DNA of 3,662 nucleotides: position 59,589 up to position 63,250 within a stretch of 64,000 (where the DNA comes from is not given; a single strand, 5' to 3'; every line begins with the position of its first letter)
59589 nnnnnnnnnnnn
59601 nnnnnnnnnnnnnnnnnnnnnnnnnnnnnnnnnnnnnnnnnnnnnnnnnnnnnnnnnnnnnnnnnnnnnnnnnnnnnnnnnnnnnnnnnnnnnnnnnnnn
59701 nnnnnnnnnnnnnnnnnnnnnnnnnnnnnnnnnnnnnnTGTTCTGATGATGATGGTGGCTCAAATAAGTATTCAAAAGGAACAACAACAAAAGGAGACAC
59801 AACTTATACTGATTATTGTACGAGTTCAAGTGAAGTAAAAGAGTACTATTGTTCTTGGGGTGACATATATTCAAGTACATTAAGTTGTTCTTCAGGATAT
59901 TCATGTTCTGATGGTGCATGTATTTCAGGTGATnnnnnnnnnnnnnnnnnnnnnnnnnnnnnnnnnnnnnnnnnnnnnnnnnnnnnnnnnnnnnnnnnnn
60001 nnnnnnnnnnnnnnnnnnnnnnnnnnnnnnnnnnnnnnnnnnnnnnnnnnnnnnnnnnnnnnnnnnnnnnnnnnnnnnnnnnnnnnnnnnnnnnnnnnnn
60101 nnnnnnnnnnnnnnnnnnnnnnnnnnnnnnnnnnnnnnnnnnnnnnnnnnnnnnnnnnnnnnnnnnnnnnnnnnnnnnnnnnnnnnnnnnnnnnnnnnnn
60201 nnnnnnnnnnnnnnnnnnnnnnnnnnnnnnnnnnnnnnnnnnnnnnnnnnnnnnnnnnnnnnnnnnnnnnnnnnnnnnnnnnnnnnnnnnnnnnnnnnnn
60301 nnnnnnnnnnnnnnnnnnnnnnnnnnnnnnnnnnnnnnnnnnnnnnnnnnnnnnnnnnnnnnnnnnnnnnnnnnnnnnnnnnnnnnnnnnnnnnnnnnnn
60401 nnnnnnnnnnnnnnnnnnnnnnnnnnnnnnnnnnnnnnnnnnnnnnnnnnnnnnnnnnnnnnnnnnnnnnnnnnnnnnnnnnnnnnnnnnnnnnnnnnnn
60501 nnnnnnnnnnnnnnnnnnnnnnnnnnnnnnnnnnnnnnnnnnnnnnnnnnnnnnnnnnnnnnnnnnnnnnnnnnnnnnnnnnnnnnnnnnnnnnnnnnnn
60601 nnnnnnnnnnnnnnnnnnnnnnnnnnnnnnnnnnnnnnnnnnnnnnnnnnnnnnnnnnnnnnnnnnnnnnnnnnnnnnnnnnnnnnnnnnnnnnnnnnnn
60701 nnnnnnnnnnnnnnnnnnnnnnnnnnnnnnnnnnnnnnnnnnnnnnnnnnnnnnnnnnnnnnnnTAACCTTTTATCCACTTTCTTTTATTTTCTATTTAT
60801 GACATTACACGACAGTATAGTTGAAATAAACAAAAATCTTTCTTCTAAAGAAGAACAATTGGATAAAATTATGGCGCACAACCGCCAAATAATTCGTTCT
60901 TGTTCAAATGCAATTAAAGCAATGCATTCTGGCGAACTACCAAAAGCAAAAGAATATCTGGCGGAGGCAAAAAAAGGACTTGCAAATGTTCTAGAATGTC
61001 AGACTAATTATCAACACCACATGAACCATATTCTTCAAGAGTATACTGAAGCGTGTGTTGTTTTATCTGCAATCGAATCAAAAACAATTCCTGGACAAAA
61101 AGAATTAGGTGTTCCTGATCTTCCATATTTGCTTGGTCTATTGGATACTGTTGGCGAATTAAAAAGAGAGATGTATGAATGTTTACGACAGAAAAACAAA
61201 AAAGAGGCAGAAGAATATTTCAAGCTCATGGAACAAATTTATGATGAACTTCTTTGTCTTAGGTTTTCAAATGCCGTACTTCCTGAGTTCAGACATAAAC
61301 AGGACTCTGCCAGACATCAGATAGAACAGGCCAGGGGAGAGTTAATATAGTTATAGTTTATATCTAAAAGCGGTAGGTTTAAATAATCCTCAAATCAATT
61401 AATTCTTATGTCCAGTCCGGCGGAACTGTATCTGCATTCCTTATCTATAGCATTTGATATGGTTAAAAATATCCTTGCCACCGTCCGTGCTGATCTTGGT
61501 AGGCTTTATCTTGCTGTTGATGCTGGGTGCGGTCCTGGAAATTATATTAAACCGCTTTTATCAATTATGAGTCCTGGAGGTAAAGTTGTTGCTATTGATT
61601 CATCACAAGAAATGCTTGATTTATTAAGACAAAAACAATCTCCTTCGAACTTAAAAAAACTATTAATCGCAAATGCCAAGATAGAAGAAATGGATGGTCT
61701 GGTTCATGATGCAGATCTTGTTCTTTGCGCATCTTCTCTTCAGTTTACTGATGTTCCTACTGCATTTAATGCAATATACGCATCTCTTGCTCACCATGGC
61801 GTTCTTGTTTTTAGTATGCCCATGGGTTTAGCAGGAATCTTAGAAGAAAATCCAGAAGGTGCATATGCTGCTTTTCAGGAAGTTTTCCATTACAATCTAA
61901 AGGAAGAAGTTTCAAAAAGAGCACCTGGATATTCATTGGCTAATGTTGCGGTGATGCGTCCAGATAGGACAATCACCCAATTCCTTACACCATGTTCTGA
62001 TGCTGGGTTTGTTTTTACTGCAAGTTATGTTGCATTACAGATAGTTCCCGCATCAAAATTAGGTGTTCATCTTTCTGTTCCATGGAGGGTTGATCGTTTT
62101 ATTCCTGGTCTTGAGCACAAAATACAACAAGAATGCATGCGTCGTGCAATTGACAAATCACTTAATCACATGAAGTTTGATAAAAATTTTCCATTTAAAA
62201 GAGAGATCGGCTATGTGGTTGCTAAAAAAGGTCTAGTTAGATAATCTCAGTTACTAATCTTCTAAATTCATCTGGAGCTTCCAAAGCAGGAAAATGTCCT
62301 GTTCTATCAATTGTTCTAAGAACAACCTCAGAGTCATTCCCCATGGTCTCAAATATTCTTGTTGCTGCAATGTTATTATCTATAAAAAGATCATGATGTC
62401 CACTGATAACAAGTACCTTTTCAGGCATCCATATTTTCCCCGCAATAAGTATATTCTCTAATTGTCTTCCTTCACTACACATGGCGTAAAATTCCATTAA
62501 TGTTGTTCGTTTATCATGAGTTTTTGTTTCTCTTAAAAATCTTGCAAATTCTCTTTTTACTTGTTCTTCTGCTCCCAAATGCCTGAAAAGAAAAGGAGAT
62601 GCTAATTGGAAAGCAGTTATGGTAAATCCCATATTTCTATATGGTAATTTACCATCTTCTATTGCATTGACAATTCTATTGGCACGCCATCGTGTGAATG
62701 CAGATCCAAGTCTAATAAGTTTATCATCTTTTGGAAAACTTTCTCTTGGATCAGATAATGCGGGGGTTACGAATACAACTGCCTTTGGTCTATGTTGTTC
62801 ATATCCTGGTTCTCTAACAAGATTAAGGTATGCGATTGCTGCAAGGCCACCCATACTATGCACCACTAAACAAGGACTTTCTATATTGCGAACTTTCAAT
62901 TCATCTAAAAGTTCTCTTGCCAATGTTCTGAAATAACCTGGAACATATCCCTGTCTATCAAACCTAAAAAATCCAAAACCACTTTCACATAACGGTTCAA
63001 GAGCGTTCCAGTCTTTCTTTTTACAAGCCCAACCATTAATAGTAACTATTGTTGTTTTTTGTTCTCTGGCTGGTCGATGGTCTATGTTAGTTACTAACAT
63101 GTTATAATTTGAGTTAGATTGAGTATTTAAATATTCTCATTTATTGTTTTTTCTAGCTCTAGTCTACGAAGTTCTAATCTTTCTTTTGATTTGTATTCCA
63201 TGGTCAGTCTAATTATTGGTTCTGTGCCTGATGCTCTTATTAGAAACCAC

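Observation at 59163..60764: Eight tandem six-cysteine CxDxDGG modules forming a 592-aa secreted protein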

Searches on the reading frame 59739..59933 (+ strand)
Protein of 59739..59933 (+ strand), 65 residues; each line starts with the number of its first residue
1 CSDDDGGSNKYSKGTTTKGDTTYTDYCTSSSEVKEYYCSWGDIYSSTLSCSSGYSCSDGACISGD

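Call 18: search_solved_structures(query=A1, max_evalue=10, show_alignments=3)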
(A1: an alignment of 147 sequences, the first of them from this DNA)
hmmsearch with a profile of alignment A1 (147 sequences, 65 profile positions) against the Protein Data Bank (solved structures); distinct sequences matched with E-value up to 10: 3.
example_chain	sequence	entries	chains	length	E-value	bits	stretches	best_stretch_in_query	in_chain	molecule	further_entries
4b2s_A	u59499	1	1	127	0.086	16.5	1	29-62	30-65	COMPLEMENT FACTOR H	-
1jr2_A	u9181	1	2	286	0.96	13.1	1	19-42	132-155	UROPORPHYRINOGEN-III SYNTHASE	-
9i49_A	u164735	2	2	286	2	12.1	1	19-42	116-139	Coenzyme B12-dependent mutase,Uroporphyrinogen-III synthase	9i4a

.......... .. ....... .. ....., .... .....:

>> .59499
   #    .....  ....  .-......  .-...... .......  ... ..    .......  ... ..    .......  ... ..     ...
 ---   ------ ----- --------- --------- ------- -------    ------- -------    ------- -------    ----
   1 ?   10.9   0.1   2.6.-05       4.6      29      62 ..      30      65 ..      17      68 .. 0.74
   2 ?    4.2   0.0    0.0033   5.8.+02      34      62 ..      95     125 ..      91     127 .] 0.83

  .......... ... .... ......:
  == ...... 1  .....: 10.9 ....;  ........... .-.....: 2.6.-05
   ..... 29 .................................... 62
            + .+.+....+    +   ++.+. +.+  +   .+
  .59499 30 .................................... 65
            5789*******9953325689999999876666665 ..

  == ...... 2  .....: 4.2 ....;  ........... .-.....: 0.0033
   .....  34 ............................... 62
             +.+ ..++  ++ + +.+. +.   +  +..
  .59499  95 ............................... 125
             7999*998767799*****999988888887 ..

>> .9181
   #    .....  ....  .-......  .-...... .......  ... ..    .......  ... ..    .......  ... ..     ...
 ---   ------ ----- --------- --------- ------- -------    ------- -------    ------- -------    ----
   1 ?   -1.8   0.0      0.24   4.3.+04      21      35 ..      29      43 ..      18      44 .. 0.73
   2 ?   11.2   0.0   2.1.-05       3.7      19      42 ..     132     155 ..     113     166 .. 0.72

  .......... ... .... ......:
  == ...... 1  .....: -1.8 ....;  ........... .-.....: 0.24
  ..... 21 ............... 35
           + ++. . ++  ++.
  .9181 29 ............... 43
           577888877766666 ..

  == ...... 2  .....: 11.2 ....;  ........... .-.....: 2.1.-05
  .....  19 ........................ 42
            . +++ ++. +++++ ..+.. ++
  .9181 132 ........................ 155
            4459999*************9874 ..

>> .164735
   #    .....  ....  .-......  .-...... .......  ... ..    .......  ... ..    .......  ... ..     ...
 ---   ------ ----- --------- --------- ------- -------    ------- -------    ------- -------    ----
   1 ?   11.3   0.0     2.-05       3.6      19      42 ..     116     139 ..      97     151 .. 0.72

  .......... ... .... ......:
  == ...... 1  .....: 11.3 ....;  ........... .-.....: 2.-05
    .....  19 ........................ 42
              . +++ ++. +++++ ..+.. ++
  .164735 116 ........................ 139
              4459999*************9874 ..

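Call 21: predict_structure(alignment_id=A1)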
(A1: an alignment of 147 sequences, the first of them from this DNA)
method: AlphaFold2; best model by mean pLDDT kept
length: 65 residues; sequences in the alignment: 147
mean_pLDDT: 95.6   pTM: 0.79
mean pLDDT of the five models: 95.6, 95.4, 95.2, 94.5, 94.0
residues with pLDDT >= 90: 58; 70-90: 6; 50-70: 1; < 50: 0
segments of 3 or more residues with pLDDT < 50: none
pLDDT, mean of each block of 10 residues (from residue 1): 90 97 98 97 97 97 89
secondary structure, 60 per line:
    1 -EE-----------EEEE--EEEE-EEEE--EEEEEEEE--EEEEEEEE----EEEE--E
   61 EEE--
elements in order: E15-18 E21-24 E26-29 E32-39 E42-49 E54-57 E60-63

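Call 23: search_protein_representatives(alignment_id=A1)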
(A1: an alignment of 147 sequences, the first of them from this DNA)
Query: 147 sequences, 65 profile positions. Proteins with E-value up to 0.001 (for the whole library): 11338; up to 1e-10: 4100; up to 1e-30: 764. The best 150 are listed.
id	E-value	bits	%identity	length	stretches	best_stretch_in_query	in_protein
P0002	7.0e-167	558.1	-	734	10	1-64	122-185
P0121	1.6e-163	547.4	-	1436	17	1-63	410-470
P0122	5.9e-158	529.5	-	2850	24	1-63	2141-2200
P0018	2.5e-157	527.5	-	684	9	1-62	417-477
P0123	1.1e-155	522.2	-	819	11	1-64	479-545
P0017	1.2e-152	512.5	-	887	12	1-64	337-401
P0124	4.9e-152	510.6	-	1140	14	1-63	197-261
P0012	1.1e-147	496.7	-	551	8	1-63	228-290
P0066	2.3e-145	489.2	-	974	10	1-63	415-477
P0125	5.0e-144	484.9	-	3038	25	1-63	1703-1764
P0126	1.9e-140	473.4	-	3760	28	1-63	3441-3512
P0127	4.7e-139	469.0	-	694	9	1-63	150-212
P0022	1.2e-134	454.9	-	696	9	1-63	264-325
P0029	1.2e-132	448.5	-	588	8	1-63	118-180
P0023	5.8e-131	443.1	-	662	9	1-64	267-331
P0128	2.2e-125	425.2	-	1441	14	1-63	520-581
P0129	4.4e-121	411.4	-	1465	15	1-62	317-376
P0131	1.7e-107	367.9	-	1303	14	1-63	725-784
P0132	1.3e-106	365.1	-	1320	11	1-63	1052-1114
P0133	1.7e-103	355.1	-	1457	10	1-63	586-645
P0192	1.1e-67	240.3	-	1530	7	1-64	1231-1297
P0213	5.6e-65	231.7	-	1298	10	5-63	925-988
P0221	6.8e-64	228.2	-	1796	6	1-64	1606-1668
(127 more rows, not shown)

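Call 24: fold_search(model_id=the predicted structure, library=pdb)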
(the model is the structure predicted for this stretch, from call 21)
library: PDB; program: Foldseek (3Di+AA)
matches with E <= 10: 83; with E <= 0.001: 0
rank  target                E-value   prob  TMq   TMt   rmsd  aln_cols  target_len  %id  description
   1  2mfk_MODEL_1_A        4.0e-01  0.51  0.37  0.36  10.5        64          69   16  NMR solution structure of chitin-binding domain from dust mite group XII allergen Blo t 12 (released 2014-11-19)
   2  6bn0_A                3.4e+00  0.28  0.39  0.33   2.8        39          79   15  Avirulence protein 4 (Avr4) from Cladosporium fulvum bound to the hexasaccharide of chitin (released 2018-08-22)
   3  6bn0_D                3.4e+00  0.25  0.39  0.34   2.7        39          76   15  Avirulence protein 4 (Avr4) from Cladosporium fulvum bound to the hexasaccharide of chitin (released 2018-08-22)
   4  5to4                  3.4e+00  0.18  0.35  0.24   6.0        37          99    5  Phospholipase C gamma-1 C-terminal SH2 domain, spacegroup P212121 (released 2017-04-19)
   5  4k44_B                3.4e+00  0.16  0.36  0.24   6.0        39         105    5  Auto-inhibition and phosphorylation-induced activation of PLC-gamma isozymes (released 2013-06-26)
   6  4agh                  3.8e+00  0.06  0.22  0.19   7.2        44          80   11  Structural features of ssDNA binding protein MoSub1 from Magnaporthe oryzae (released 2012-08-29)
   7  7zs1                  4.5e+00  0.10  0.30  0.09  10.2        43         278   14  Diheme cytochrome c Kustd1711 from Kuenenia stuttgartiensis, M292C mutant (released 2023-05-17)
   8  5zg9_B                4.5e+00  0.04  0.23  0.19   7.8        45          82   13  Crystal structure of MoSub1-ssDNA complex in phosphate buffer (released 2019-03-27)
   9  4yiz_E                4.8e+00  0.13  0.33  0.07   2.9        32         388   22  Crystal structure of engineered TgAMA1 lacking the DII loop in complex with an Eimeria tenella RON2D3 peptide (released 2015-05-20)
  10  7olc_LT               4.8e+00  0.09  0.29  0.13   4.7        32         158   16  Thermophilic eukaryotic 80S ribosome at idle POST state (released 2022-01-26)
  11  7zs0                  4.8e+00  0.09  0.29  0.08   8.2        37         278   14  Diheme cytochrome c Kustd1711 from Kuenenia stuttgartiensis (released 2023-05-17)
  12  7r81_V1               4.8e+00  0.08  0.27  0.13   3.9        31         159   16  Structure of the translating Neurospora crassa ribosome arrested by cycloheximide (released 2021-12-01)
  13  5tqs_D                5.1e+00  0.14  0.37  0.25   6.2        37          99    5  Phospholipase C gamma-1 C-terminal SH2 domain bound to a phosphopeptide derived from the receptor tyrosine kinase ErbB (released 2017-04-19)
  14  5tq1_A                5.1e+00  0.13  0.34  0.24   5.9        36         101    6  Phospholipase C gamma-1 C-terminal SH2 domain bound to a phosphopeptide derived from the insulin receptor (released 2017-04-19)
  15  9i1w_LT               5.1e+00  0.09  0.29  0.13   4.8        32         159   16  High resolution structure of the thermophilic 60S ribosomal subunit of Chaetomium thermophilum (released 2025-12-17)
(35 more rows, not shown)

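Call 26: search_protein_families(library=pfam, proteins=[P0121, P0124, P0128, P0129, P0131, P0132, P0133], max_evalue=0.001)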
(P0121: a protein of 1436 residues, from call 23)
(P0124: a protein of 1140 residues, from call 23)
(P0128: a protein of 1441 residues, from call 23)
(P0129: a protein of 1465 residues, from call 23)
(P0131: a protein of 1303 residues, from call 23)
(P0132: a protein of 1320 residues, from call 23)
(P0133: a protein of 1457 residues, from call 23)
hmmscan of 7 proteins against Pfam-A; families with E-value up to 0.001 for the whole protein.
P0121 (1436 aa): 0 families

P0124 (1140 aa): 0 families

P0128 (1441 aa): 0 families

P0129 (1465 aa): 0 families

P0131 (1303 aa): 0 families

P0132 (1320 aa): 0 families

P0133 (1457 aa): 1 family
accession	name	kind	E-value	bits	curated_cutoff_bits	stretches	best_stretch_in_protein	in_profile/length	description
PF10342.15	Kre9_KNH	-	0.00076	20.6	24.6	0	949-1031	1-83/94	Kre9/KNH-like N-terminal Ig-like domain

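Call 30: list_cluster_members(proteins=[P0121, P0122, P0125, P0126, P0124, P0128, P0133, P0221, P0192, P0213])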
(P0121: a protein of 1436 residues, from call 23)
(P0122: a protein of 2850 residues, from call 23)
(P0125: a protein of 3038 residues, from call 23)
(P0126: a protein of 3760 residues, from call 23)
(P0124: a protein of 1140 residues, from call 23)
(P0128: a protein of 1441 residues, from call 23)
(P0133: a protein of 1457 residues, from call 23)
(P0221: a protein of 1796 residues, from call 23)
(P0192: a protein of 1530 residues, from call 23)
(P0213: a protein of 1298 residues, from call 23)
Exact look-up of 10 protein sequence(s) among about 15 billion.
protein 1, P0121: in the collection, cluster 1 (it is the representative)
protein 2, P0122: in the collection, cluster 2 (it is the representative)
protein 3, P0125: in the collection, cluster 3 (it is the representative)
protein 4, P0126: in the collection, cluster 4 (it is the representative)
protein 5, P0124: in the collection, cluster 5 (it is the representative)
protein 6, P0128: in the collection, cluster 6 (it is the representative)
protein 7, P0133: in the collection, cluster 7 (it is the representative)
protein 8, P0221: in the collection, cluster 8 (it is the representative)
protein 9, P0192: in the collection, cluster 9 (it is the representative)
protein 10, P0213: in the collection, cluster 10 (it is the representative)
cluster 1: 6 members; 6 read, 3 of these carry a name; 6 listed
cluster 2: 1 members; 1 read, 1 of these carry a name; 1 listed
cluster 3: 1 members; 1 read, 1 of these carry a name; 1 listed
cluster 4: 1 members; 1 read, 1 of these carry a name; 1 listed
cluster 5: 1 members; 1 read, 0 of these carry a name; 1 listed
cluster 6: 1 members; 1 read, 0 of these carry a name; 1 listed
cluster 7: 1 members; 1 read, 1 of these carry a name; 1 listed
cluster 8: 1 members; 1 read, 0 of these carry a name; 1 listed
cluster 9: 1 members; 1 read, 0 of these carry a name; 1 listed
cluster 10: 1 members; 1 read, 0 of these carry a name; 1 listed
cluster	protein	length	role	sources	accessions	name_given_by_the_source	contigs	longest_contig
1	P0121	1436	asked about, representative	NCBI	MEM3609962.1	MAG: hypothetical protein QW076_03610, partial [Candidatus Anstonellales archaeon]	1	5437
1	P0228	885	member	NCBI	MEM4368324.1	MAG: hypothetical protein QXO21_04890, partial [Candidatus Anstonellales archaeon]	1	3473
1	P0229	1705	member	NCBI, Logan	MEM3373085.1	MAG: hypothetical protein QXF76_02625 [Candidatus Anstonellales archaeon]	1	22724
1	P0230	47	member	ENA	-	-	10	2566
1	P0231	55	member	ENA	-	-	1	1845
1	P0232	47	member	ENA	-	-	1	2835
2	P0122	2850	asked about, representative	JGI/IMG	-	hypothetical protein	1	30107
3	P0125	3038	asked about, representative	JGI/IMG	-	hypothetical protein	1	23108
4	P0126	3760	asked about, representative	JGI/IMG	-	hypothetical protein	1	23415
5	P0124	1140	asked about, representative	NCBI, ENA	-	-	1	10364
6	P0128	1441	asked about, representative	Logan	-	-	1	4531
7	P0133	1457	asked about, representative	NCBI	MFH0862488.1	MAG: hypothetical protein V1875_05590 [Candidatus Altiarchaeota archaeon]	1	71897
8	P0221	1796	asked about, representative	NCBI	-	-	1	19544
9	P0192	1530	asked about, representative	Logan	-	-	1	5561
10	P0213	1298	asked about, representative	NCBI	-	-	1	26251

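Call 43: fold_search(model_id=the predicted structure, library=viral)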
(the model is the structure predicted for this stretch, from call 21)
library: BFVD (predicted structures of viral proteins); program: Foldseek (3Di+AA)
matches with E <= 10: 183; with E <= 0.001: 0
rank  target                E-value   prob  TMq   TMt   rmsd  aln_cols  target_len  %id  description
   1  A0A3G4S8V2            1.1e+00  0.51  0.40  0.29   3.2        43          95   19  Chitin-binding type-2 domain-containing protein [Spodoptera littoralis nuclear polyhedrosis virus]
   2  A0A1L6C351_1          1.4e+00  0.09  0.29  0.02  10.3        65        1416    9  (no name in the UniProt tables at hand)
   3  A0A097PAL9            1.9e+00  0.44  0.36  0.17   1.0        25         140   24  Uncharacterized protein [Delftia phage RG-2014]
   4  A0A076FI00            2.0e+00  0.18  0.42  0.10   8.0        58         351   12  Putative calpain family thiol protease [Aureococcus anophagefferens virus]
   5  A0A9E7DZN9            2.4e+00  0.21  0.35  0.29   5.9        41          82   20  (no name in the UniProt tables at hand)
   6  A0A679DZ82            2.5e+00  0.33  0.43  0.21   2.9        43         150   14  Chitin-binding type-2 domain-containing protein [Bombyx mori nuclear polyhedrosis virus]
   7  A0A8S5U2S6            3.0e+00  0.21  0.39  0.26   8.0        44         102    9  Uncharacterized protein [Podoviridae sp. ctCDM29]
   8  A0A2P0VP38            3.2e+00  0.14  0.33  0.08   4.9        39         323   18  Uncharacterized protein [Tetraselmis virus 1]
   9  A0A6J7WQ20            3.4e+00  0.21  0.34  0.31   3.1        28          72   18  Uncharacterized protein [uncultured Caudovirales phage]
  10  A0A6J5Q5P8            3.5e+00  0.18  0.40  0.49   8.5        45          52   22  Uncharacterized protein [uncultured Caudovirales phage]
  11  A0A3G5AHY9            3.5e+00  0.11  0.37  0.13   9.1        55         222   11  Uncharacterized protein [Solumvirus sp.]
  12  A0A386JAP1            3.5e+00  0.10  0.34  0.15  11.3        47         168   17  Uncharacterized protein [Heliothis virescens ascovirus 3h]
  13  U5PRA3                3.8e+00  0.28  0.37  0.32   2.4        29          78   10  Uncharacterized protein [Cyanophage PP]
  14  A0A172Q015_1          3.8e+00  0.14  0.34  0.02   7.4        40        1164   15  Baseplate hub protein [Acinetobacter phage vB_AbaM_ME3]
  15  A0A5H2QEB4            3.8e+00  0.06  0.27  0.03   8.4        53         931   19  (no name in the UniProt tables at hand)
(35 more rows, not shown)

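Call 49: search_protein_families(library=pfam, alignment_id=A1, max_evalue=10)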
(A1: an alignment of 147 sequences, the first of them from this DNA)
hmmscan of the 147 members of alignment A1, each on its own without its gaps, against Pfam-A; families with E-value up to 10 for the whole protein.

A. member 1, seq(65 aa): 1 family
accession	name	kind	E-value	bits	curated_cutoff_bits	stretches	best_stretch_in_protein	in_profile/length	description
PF25543.1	zf-CCCH_tandem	-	0.54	10.8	24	1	46-64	7-25/51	Tandem CCCH zinc finger domains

B. families by the number of members that match (of 147 scanned): 68 families (the first 25 are shown)
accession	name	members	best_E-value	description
PF17771.6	ADAMTS_CR_2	15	0.0041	ADAMTS cysteine-rich domain 2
PF23416.1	DUF7107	11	0.011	Domain of unknown function (DUF7107)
PF14625.12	Lustrin_cystein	8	0.073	Lustrin, cysteine-rich repeated domain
PF21803.3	Nab2-zf4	6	0.058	Nab2-type CCCH zinc finger 4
PF12714.13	TILa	4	0.021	TILa domain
PF21164.2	Dumpy_DPY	4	0.076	Dumpy, DPY module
PF11703.13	UPF0506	3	0.046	UPF0506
PF04942.19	CC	3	0.11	CC domain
PF18054.6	CEL_III_C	2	0.0049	CEL-III C-terminal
PF00057.23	Ldl_recept_a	2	0.0054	Low-density lipoprotein receptor domain class A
PF24888.1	DUF7741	2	0.056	Domain of unknown function (DUF7741)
PF25379.1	Adt-1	2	0.059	Adt-1-like domain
PF13948.11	DUF4215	2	0.066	Domain of unknown function (DUF4215)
PF04706.18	Dickkopf_N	2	0.47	Dickkopf N-terminal cysteine-rich region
PF18398.6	CLIP_SPH_mas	2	2.6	Clip-domain serine protease homolog masquerade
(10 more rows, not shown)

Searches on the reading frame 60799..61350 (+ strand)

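Call 59: search_protein_families(library=pfam, proteins=[window:60799-61350:+], max_evalue=0.01)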
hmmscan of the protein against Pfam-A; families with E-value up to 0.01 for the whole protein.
window:60799-61350:+ (183 aa): 4 families
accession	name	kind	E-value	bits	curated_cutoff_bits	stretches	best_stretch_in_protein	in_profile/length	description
PF01997.21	Translin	-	1.9e-09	38.2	25.9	1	14-176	36-192/205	Translin family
PF10938.13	YfdX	-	3.1e-06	27.7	26.6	1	32-146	2-99/149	YfdX protein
PF02255.21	PTS_IIA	-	0.00078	19.9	27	0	34-71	16-53/94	PTS system, Lactose/Cellobiose specific IIA subunit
PF24722.1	DUF7674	-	0.0017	18.8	27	0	117-149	29-61/111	Domain of unknown function (DUF7674)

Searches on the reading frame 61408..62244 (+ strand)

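Call 59: search_protein_families(library=pfam, proteins=[window:61408-62244:+], max_evalue=0.01)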
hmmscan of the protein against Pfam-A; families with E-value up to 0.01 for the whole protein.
window:61408-62244:+ (278 aa): 8 families
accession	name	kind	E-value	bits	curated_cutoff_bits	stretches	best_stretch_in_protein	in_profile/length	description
PF13649.12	Methyltransf_25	-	5e-12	46.8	27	1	37-131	2-97/97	Methyltransferase domain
PF08241.18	Methyltransf_11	-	3.1e-11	44.2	21.2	1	37-135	1-95/95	Methyltransferase domain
PF08242.18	Methyltransf_12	-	1.9e-09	38.6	30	1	37-133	1-98/98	Methyltransferase domain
PF13847.12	Methyltransf_31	-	2.9e-09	37.2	27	1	37-149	8-119/145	Methyltransferase domain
PF01728.25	FtsJ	-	0.0011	19.3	24.1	1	36-110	25-100/181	FtsJ-like methyltransferase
PF01209.24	Ubie_methyltran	-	0.0015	18.4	20.1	1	35-135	50-151/233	ubiE/COQ5 methyltransferase family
PF01189.24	Methyltr_RsmB-F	-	0.0036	17.4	27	1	37-99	13-75/199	16S rRNA methyltransferase RsmB/F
PF13489.12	Methyltransf_23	-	0.0053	16.9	27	1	37-150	27-131/164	Methyltransferase domain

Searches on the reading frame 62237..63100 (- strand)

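Call 59: search_protein_families(library=pfam, proteins=[window:62237-63100:-], max_evalue=0.01)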
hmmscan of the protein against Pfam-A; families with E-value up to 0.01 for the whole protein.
window:62237-63100:- (287 aa): 3 families
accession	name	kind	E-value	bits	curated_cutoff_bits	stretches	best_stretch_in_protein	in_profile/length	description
PF12697.13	Abhydrolase_6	-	1.8e-10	42.3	26.3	1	18-281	1-216/217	Alpha/beta hydrolase family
PF12146.15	Hydrolase_4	-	0.0001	22.2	27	1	61-254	62-218/239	Serine aminopeptidase, S33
PF00561.26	Abhydrolase_1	-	0.0012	19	25.8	1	60-275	55-244/245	alpha/beta hydrolase fold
